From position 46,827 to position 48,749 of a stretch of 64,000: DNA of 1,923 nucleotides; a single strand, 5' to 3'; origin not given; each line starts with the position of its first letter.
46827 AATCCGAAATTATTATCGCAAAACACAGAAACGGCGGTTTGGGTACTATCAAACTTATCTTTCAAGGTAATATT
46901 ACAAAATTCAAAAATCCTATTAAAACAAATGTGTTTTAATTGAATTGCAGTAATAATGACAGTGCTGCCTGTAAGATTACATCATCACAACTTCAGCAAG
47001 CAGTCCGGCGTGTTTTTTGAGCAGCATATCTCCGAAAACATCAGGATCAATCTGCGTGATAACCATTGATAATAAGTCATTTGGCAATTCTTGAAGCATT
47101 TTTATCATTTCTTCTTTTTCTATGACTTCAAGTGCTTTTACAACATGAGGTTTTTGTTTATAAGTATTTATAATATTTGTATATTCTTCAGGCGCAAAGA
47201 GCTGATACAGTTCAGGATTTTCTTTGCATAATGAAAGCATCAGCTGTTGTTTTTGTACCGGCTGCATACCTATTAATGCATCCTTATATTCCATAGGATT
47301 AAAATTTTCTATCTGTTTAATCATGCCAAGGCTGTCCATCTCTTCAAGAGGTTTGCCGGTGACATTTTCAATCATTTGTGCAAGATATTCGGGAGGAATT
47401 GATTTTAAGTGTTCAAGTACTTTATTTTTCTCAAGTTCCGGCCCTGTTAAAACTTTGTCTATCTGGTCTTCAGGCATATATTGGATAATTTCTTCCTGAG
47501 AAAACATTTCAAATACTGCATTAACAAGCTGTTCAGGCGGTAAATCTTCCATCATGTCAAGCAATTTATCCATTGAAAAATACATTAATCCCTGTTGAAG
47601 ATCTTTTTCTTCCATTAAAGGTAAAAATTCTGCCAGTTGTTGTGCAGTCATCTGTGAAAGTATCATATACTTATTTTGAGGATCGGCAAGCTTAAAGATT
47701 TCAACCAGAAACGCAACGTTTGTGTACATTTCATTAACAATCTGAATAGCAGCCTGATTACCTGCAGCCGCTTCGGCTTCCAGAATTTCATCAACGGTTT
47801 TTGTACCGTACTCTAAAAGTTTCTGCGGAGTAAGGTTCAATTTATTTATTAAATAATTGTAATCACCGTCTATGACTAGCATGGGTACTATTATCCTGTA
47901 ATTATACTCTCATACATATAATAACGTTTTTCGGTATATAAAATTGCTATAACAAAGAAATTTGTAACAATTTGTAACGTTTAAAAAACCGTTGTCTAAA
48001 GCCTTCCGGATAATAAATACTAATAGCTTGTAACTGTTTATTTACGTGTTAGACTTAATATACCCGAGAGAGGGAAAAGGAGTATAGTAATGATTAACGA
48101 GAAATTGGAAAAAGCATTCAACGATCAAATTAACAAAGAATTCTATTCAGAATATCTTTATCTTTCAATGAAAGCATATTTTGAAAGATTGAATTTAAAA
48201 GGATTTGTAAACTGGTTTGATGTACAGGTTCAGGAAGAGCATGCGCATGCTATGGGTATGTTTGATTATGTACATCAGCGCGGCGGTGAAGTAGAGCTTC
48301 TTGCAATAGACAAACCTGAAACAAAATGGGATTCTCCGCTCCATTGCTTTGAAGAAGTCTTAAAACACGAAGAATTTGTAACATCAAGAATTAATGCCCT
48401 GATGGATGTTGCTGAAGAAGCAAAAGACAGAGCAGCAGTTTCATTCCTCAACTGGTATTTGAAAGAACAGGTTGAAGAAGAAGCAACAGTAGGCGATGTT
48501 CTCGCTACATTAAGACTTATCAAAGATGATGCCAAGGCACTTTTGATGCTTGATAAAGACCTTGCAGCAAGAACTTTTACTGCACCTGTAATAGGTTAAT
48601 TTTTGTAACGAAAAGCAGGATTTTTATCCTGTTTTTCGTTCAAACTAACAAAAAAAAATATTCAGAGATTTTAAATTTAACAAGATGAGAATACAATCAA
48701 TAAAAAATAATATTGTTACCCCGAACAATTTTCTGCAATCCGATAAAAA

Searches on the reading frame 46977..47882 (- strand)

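Call 4: search_protein_families(library=pfam, proteins=[window:46977-47882:-], max_evalue=0.01)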
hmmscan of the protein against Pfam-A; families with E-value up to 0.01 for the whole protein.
window:46977-47882:- (301 aa): 1 family
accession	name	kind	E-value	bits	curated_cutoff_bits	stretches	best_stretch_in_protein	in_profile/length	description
PF03448.22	MgtE_N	-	3.3e-08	34.4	25.9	1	60-120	19-79/102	MgtE intracellular N domain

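Call 6: search_protein_families(library=ncbifam, proteins=[window:46977-47882:-], max_evalue=0.01)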
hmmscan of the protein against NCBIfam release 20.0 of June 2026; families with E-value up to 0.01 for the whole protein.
window:46977-47882:- (301 aa): 2 families
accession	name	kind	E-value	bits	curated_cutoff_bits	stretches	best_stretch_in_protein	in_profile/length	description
TIGR00400.1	mgtE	equivalog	0.001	18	232.75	0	73-153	25-105/450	magnesium transporter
NF040824.1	damage_ctl_Phtase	equivalog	0.005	16.4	440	1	58-134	57-136/282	damage-control phosphatase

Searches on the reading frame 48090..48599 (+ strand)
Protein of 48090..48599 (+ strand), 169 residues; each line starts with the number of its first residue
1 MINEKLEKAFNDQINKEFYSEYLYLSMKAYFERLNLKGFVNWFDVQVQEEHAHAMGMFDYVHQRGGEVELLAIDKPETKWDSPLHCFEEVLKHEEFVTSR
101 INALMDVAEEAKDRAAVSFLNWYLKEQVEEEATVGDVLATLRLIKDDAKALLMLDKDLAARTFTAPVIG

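Call 4: search_protein_families(library=pfam, proteins=[window:48090-48599:+], max_evalue=0.01)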
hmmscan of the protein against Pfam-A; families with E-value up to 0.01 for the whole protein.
window:48090-48599:+ (169 aa): 1 family
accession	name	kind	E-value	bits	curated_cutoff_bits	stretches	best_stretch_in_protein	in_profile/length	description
PF00210.30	Ferritin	-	1.3e-41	142.3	24.5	1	8-144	2-142/142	Ferritin-like domain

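Call 6: search_protein_families(library=ncbifam, proteins=[window:48090-48599:+], max_evalue=0.01)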
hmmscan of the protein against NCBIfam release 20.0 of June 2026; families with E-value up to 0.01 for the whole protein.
window:48090-48599:+ (169 aa): 2 families
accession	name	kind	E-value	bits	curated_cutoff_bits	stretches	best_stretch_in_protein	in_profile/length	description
NF007638.0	PRK10304.1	equivalog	3.3e-24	85.7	178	1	4-160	4-160/165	non-heme ferritin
NF011597.0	PRK15022.1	equivalog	4.5e-16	59.1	154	1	7-146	7-146/167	non-heme ferritin-like protein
